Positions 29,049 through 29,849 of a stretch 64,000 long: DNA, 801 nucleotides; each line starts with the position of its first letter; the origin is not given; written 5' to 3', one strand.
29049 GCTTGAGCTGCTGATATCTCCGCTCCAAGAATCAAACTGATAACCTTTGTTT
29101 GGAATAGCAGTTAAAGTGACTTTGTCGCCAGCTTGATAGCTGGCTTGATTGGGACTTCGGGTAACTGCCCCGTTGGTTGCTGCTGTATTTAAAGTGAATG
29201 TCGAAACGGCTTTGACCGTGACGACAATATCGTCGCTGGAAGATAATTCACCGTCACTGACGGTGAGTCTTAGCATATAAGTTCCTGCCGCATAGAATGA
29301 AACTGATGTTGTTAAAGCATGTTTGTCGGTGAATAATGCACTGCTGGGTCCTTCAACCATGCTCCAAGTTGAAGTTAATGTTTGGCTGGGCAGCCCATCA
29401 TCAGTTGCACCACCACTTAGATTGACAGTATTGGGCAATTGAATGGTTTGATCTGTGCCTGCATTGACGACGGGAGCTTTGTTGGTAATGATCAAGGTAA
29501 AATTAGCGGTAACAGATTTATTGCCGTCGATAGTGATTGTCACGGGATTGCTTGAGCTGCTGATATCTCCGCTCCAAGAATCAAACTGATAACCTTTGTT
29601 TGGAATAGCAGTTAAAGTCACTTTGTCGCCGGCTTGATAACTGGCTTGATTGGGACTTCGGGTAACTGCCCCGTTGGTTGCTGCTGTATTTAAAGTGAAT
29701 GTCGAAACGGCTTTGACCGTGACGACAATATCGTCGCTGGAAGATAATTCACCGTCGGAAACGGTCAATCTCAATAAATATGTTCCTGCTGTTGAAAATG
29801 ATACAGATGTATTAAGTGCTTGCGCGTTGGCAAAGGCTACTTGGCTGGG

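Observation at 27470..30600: Seven-unit 501-bp in-frame tandem array with shuffled variable cassettes inside the giant protease gene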

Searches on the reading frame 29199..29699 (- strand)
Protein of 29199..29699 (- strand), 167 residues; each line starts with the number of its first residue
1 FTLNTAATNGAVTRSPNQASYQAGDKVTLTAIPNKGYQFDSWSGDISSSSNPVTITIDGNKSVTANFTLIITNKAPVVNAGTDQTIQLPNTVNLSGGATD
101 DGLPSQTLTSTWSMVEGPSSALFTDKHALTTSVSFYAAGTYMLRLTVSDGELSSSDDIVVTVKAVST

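Call 15: find_homologous_proteins(query=window:29199-29699:-)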
Query seq(167 aa) (167 aa): 27 proteins with E <= 0.001 among 103 candidates.
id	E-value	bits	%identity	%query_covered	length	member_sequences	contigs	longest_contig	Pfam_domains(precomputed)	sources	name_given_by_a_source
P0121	3.6e-53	198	51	43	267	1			PF18998.7,PF24514.2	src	-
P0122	1.1e-41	161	58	56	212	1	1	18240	PF22352.3,PF00801.27,PF18981.7,PF07691.18,PF18911.7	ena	-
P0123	5.9e-39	152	49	41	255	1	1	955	PF18998.7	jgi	jgi:uncharacterized repeat protein (TIGR02543 family)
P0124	2.2e-38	150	56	56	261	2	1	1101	PF22352.3,PF00801.27,PF19410.6,PF17957.8,PF18911.7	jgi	jgi:PKD repeat protein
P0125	1.1e-35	141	57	54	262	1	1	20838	PF22352.3,PF00801.27,PF18911.7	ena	-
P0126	1.4e-35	141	53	56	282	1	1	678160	PF22352.3,PF00801.27,PF00404.25,PF18911.7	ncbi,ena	-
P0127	3.2e-32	130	50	64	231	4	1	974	PF22352.3,PF00801.27,PF17957.8,PF18911.7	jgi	jgi:PKD repeat protein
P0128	1.4e-30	124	54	54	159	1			PF22352.3,PF00801.27,PF18911.7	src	-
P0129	1.0e-29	122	59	41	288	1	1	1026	PF01833.31,PF18998.7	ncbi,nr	ncbi:MAG: hypothetical protein HY958_08520, partial [Bacteroidia bacterium]|nr:hypothetical protein 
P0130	4.2e-28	116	42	53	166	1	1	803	PF18998.7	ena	-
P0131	6.6e-25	106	60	53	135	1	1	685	PF22352.3,PF17957.8,PF18911.7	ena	-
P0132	1.8e-23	101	48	53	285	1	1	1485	PF22352.3,PF07691.18,PF10528.15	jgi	jgi:hypothetical protein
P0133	2.7e-22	98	59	41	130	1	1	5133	PF18998.7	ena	-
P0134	6.8e-22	96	59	55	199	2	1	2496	PF22352.3,PF17957.8,PF18911.7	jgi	jgi:hypothetical protein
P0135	3.6e-21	94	58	47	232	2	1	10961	PF22352.3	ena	-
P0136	3.7e-21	94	48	66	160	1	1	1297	PF22352.3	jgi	jgi:hypothetical protein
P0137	1.0e-20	92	55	61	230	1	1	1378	PF22352.3,PF00801.27,PF18911.7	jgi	-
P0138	2.6e-19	88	51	66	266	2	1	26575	PF22352.3,PF07691.18,PF10528.15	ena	-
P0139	4.3e-19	87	53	56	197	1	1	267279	PF22352.3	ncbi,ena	-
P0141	1.9e-18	85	53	55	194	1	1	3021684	PF22352.3,PF00041.28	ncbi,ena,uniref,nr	ncbi:fibronectin type III domain-containing protein [uncultured Desulfuromusa sp.]|uniref:PKD domain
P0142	1.2e-15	76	52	54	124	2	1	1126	PF22352.3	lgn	-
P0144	1.7e-9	56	43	31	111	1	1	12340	PF22352.3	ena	-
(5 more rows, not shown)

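Call 31: predict_structure(alignment_id=A1)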
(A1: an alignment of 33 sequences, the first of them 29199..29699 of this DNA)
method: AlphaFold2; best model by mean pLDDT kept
length: 167 residues; sequences in the alignment: 33
mean_pLDDT: 93.7   pTM: 0.73
mean pLDDT of the five models: 93.7, 92.5, 92.0, 90.2, 90.1
residues with pLDDT >= 90: 135; 70-90: 31; 50-70: 1; < 50: 0
segments of 3 or more residues with pLDDT < 50: none
pLDDT, mean of each block of 10 residues (from residue 1): 87 93 93 95 86 92 93 95 94 96 92 98 98 97 98 98 87
secondary structure, 60 per line:
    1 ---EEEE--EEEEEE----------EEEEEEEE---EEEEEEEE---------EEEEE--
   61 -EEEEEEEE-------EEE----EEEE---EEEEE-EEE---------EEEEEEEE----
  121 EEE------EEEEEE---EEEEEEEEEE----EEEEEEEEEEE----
elements in order: E4-7 E10-15 E26-33 E37-44 E54-58 E62-69 E77-79 E84-87 E91-95 E97-99 E109-116 E121-123 E130-135 E139-148 E153-163

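Call 37: fold_search(model_id=the predicted structure, library=pdb)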
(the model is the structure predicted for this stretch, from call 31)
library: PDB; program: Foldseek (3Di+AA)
matches with E <= 10: 1979; with E <= 0.001: 86
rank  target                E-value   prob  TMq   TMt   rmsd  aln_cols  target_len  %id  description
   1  5noi                  1.7e-05  1.00  0.42  0.36  12.7       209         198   14  human Robo2 extracellular domains 4-5 (released 2017-10-25)
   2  2yrl_MODEL_1_A        2.9e-05  1.00  0.46  0.72   3.8       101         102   25  Solution structure of the PKD domain from KIAA 1837 protein (released 2007-10-02)
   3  2e7m_MODEL_1_A        6.4e-05  1.00  0.49  0.69   3.1       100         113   27  Solution structure of the PKD domain (329-428) from human KIAA0319 (released 2007-07-17)
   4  4m00_A                6.7e-05  1.00  0.46  0.18   7.2       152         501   22  Crystal structure of the ligand binding region of staphylococcal adhesion SraP (released 2014-06-18)
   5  8k3j_A                7.1e-05  1.00  0.39  0.13  13.4       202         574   14  Structure of human CNTN2 immunoglobulin domains 1-6 homo-dimer (released 2024-07-17)
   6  3ubf                  7.9e-05  1.00  0.42  0.26  15.5       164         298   12  Crystal structure of Drosophila N-cadherin EC1-3, I (released 2011-12-21)
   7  6s9f_A                7.9e-05  1.00  0.38  0.23  11.9       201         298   14  Drosophila OTK, extracellular domains 3-5 (released 2020-03-25)
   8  3shs                  9.2e-05  1.00  0.43  0.26  14.8       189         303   15  Three N-terminal domains of the bacteriophage RB49 Highly Immunogenic Outer Capsid protein (Hoc) (released 2011-06-29)
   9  9flw_A                1.2e-04  1.00  0.32  0.13  14.8       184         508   17  CryoEM structure of the fragment-6 (3571-4078) in the grappling hook protein A (GhpA) in the bacterium Aureispira sp.  (released 2024-10-16)
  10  6i9s_A                1.3e-04  1.00  0.43  0.39  12.3       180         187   12  hRobo2 Extracellular Domains 2-3 (released 2019-03-13)
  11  8a0y_A                1.4e-04  1.00  0.40  0.13  13.0       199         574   12  Crystal structure of mouse contactin 2 immunoglobulin domains (released 2023-11-01)
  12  2rjm                  1.4e-04  1.00  0.33  0.22  13.1       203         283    9  3Ig structure of titin domains I67-I69 E-to-A mutated variant (released 2008-01-22)
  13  2rik                  1.6e-04  1.00  0.33  0.22  12.4       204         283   10  I-band fragment I67-I69 from titin (released 2008-01-22)
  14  6iaa_A                1.7e-04  1.00  0.44  0.10  12.4       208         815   14  hRobo2 ectodomain (released 2019-03-13)
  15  1ya5_A                1.7e-04  1.00  0.44  0.38  11.1       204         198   10  Crystal structure of the titin domains z1z2 in complex with telethonin (released 2005-12-20)
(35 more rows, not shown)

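Call 55: search_protein_representatives(protein=window:29199-29699:-)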
Query: 167 residues. Proteins with E-value up to 0.001 (for the whole library): 60531; up to 1e-10: 27181; up to 1e-30: 5898. The best 150 are listed.
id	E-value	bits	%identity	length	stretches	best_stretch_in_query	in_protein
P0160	0.0e+00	2076.3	50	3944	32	71-162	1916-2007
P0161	0.0e+00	2021.7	88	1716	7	1-167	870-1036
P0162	0.0e+00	1393.0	44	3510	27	67-163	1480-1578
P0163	0.0e+00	1390.4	52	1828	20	68-162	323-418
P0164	0.0e+00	1336.2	44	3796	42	9-70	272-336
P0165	0.0e+00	1008.8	49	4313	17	70-162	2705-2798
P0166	7.7e-298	990.0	47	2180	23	1-69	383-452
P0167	1.8e-297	988.8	47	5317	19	73-162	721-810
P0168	6.7e-284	944.8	41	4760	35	8-69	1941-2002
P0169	1.6e-280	933.8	46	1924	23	7-68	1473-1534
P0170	3.8e-275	916.4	49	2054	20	2-68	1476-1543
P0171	4.4e-274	912.9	47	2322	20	1-68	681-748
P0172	1.6e-273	911.1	49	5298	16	72-164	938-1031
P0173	2.5e-270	900.7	44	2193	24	1-68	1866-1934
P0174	4.4e-260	867.5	53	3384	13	68-163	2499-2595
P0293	6.8e-138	471.0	40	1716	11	64-161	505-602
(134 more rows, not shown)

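Call 57: list_cluster_members(proteins=[P0161])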
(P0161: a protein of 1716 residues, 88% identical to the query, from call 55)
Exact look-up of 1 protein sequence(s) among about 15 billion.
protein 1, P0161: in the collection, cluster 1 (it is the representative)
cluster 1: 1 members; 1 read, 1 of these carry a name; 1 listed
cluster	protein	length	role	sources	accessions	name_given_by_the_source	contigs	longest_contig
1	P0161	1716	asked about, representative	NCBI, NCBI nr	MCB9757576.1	MAG: C1 family peptidase [Candidatus Omnitrophica bacterium] | C1 family peptidase [Candidatus Omnitrophota bacterium]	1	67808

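Call 62: search_solved_structures(query=window:29199-29699:-, max_evalue=0.001)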
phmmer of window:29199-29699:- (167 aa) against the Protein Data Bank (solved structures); distinct sequences matched with E-value up to 0.001: 2.
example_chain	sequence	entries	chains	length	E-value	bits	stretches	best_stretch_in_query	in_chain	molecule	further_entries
6nz0_Z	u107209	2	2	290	3.9e-07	33.7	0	60-150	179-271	Dyslexia-associated protein KIAA0319-like protein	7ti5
2yrl_A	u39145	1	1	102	0.00072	23.1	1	78-164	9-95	KIAA1837 protein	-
